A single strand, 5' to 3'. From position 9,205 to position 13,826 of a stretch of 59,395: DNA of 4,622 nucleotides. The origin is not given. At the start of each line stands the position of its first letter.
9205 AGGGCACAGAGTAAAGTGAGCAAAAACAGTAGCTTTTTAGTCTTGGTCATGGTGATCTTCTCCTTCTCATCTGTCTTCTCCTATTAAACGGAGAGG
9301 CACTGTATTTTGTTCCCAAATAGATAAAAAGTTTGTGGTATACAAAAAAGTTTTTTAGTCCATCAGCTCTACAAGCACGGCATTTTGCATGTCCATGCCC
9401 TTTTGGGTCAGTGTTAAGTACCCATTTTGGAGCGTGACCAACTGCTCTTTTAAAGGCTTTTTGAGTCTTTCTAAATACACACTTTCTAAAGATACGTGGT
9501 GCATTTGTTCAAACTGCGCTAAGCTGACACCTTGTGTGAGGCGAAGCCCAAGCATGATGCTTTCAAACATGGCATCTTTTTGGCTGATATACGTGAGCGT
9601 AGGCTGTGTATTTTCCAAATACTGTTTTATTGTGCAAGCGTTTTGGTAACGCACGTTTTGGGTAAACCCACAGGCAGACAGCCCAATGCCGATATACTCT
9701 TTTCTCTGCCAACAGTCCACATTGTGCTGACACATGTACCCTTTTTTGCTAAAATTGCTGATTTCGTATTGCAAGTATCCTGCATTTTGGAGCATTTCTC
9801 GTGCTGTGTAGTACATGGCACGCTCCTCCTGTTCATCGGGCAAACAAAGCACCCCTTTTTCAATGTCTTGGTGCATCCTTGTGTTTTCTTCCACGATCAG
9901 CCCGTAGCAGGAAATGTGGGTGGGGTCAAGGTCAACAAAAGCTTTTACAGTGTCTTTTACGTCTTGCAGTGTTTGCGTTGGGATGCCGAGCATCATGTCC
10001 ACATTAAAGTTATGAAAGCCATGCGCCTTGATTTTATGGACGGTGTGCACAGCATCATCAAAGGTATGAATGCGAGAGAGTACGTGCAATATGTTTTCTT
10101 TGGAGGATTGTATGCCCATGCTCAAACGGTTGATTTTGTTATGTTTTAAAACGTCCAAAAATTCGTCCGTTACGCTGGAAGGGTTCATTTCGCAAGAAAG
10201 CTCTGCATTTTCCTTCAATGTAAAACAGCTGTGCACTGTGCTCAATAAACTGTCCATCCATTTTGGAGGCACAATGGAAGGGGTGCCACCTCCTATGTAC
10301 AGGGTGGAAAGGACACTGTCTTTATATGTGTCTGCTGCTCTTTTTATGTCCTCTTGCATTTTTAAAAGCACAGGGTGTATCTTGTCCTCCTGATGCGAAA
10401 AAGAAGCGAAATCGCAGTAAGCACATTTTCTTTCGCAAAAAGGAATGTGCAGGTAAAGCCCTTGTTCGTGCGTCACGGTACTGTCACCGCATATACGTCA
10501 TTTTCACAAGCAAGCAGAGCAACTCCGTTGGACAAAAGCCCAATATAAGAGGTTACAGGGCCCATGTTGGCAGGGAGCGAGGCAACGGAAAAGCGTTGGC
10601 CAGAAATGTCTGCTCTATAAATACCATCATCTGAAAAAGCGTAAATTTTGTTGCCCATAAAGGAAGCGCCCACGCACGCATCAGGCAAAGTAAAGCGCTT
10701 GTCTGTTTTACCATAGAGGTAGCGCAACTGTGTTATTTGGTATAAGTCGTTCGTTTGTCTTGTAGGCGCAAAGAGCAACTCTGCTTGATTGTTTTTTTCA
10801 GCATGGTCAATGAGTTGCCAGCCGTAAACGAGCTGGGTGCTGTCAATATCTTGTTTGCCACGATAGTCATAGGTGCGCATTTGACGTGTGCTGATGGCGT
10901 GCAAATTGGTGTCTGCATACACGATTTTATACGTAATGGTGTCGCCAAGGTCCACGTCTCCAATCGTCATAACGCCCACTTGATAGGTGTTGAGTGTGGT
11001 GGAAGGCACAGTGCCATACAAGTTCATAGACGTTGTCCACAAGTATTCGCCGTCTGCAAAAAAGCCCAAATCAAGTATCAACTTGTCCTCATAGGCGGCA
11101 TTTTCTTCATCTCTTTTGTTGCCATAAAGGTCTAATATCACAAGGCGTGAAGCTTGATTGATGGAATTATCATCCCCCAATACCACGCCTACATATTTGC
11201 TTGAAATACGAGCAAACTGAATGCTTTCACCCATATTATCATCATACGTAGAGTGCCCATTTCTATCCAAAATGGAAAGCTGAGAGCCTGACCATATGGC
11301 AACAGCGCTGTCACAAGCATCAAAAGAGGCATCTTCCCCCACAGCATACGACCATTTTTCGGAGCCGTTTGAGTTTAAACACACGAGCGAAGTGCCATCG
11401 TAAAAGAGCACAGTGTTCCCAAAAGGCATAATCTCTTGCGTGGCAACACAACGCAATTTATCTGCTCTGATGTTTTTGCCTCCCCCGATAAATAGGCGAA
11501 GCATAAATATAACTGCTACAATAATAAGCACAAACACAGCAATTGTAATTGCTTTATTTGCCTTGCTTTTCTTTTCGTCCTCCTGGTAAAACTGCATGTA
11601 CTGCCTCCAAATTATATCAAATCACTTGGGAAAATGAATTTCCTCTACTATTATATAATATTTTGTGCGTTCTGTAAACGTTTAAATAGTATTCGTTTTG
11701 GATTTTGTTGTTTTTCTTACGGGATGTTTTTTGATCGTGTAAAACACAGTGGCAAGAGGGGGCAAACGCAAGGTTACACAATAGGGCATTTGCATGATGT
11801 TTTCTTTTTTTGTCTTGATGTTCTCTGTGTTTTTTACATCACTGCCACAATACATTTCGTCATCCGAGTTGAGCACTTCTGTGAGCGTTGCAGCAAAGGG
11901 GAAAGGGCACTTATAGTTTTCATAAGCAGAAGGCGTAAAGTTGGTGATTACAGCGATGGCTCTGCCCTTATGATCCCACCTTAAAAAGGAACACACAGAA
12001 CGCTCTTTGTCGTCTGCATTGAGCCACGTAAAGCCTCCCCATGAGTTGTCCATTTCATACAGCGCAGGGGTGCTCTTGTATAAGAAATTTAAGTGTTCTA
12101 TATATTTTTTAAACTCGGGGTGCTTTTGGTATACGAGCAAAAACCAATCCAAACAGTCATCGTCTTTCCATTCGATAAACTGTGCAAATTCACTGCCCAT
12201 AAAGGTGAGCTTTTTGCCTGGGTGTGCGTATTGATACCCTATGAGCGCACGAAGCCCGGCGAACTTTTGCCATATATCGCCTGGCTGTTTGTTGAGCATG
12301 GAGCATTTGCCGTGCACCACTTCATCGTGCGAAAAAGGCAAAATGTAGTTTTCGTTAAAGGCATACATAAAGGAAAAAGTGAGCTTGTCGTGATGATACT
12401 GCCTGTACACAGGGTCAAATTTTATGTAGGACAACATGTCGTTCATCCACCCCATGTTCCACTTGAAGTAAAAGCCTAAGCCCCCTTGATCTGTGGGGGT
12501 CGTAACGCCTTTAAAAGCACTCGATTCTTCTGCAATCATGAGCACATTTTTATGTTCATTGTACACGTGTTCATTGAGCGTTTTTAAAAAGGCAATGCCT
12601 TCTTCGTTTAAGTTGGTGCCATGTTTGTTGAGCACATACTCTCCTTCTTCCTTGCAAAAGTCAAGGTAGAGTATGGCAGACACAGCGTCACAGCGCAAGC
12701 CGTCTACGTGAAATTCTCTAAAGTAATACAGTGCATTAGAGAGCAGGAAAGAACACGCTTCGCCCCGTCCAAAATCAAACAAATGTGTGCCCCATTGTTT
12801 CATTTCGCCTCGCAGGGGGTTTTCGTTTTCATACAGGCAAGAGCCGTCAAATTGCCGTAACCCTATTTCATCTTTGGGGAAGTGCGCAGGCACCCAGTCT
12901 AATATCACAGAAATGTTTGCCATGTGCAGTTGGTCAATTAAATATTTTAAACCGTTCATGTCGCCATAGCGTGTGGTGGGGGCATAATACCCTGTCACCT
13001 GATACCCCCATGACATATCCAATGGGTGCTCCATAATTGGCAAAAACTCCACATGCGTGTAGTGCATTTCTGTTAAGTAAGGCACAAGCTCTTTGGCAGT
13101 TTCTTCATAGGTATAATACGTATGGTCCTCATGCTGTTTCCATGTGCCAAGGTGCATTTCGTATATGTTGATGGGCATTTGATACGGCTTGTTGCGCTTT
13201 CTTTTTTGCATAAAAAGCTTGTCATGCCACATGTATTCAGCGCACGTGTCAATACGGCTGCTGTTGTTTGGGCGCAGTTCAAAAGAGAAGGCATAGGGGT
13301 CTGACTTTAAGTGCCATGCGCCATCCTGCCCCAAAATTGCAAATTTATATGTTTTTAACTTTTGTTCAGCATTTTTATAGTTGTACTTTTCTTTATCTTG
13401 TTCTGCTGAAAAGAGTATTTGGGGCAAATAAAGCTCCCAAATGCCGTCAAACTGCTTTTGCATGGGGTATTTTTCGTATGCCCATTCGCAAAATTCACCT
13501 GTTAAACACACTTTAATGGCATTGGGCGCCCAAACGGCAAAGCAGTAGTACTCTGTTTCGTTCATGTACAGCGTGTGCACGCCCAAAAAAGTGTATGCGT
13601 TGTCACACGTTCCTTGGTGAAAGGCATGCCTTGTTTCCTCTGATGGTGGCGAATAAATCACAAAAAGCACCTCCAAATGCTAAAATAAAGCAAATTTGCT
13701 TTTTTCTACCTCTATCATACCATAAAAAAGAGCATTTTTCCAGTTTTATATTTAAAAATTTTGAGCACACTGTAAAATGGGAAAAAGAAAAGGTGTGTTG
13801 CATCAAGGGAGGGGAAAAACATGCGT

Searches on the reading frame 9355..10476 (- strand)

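Call 9: search_protein_families(library=pfam, proteins=[window:9355-10476:-], max_evalue=0.00001)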
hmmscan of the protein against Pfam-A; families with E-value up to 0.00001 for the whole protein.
window:9355-10476:- (373 aa): 2 families
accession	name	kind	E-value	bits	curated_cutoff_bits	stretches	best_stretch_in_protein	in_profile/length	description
PF04055.27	Radical_SAM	-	4.5e-27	95.7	29.5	1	9-178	2-164/166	Radical SAM superfamily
PF06969.22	HemN_C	-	1.6e-15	57.4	24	1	297-361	1-65/67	HemN C-terminal domain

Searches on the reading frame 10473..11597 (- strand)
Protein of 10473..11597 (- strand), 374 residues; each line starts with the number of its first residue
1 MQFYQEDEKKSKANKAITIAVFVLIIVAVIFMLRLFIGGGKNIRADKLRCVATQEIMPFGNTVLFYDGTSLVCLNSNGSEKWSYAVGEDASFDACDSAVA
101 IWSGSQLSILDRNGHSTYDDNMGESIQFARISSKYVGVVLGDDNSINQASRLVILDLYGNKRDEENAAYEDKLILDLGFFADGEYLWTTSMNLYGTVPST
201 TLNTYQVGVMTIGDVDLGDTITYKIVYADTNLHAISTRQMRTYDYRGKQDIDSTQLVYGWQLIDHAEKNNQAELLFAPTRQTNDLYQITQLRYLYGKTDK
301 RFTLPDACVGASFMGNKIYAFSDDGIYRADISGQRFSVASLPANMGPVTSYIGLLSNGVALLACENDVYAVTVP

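Call 9: search_protein_families(library=pfam, proteins=[window:10473-11597:-], max_evalue=0.00001)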
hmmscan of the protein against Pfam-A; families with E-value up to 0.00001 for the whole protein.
window:10473-11597:- (374 aa): 1 family
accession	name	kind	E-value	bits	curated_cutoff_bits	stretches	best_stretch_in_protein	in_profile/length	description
PF18975.6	DUF5711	-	3.2e-08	33.6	26.3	1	52-333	20-307/344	Family of unknown function (DUF5711)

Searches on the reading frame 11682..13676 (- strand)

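Call 9: search_protein_families(library=pfam, proteins=[window:11682-13676:-], max_evalue=0.00001)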
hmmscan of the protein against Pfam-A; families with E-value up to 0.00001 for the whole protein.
window:11682-13676:- (664 aa): 3 families
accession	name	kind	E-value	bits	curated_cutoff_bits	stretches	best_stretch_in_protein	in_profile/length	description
PF02806.24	Alpha-amylase_C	-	3e-19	69.6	21.2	1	551-648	1-94/95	Alpha amylase, C-terminal all-beta domain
PF02922.24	CBM_48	-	2.1e-15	57.2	22.4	1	31-129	2-83/83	Carbohydrate-binding module 48 (Isoamylase N-terminal domain)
PF00128.31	Alpha-amylase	-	3.5e-12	46.7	22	1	198-267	25-93/446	Alpha amylase, catalytic domain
